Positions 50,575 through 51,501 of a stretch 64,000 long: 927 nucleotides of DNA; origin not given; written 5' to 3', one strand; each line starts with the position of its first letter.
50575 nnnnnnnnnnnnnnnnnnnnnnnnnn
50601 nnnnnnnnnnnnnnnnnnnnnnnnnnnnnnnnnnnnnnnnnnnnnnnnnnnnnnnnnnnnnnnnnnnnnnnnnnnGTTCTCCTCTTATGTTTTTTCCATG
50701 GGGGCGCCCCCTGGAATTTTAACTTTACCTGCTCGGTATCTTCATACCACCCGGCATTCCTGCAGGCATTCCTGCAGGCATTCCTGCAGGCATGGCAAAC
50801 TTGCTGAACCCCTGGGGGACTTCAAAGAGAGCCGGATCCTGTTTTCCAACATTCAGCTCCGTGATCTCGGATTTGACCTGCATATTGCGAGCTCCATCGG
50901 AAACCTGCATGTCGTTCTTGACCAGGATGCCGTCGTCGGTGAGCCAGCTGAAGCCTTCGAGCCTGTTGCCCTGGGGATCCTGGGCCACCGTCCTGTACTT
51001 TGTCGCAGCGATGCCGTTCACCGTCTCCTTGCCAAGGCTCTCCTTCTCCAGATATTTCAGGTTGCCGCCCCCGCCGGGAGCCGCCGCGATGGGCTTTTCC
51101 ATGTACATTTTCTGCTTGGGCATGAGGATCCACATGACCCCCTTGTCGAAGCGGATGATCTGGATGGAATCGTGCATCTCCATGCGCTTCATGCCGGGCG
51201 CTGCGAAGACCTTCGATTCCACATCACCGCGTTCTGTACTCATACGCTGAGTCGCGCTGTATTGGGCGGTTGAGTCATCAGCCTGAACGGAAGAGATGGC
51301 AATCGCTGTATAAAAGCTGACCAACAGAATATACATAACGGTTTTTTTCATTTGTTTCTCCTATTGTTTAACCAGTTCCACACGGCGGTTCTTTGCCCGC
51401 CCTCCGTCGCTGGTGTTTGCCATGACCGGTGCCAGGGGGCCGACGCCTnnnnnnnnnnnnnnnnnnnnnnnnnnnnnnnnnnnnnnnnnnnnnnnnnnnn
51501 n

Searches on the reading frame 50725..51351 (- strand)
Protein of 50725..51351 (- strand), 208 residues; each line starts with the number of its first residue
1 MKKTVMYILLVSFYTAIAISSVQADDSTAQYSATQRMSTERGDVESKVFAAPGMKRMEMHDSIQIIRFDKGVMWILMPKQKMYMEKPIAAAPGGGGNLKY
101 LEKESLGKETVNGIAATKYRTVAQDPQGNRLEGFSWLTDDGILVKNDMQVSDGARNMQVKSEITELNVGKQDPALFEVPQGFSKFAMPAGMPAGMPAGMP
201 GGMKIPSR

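Call 72: search_protein_families(library=pfam, proteins=[window:50725-51351:-], max_evalue=0.00001)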
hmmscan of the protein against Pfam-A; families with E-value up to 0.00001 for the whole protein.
window:50725-51351:- (208 aa): 1 family
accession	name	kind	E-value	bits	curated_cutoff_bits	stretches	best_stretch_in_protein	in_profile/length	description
PF14371.13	DUF4412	-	1.1e-06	29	21.6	0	38-122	10-108/191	Domain of unknown function (DUF4412)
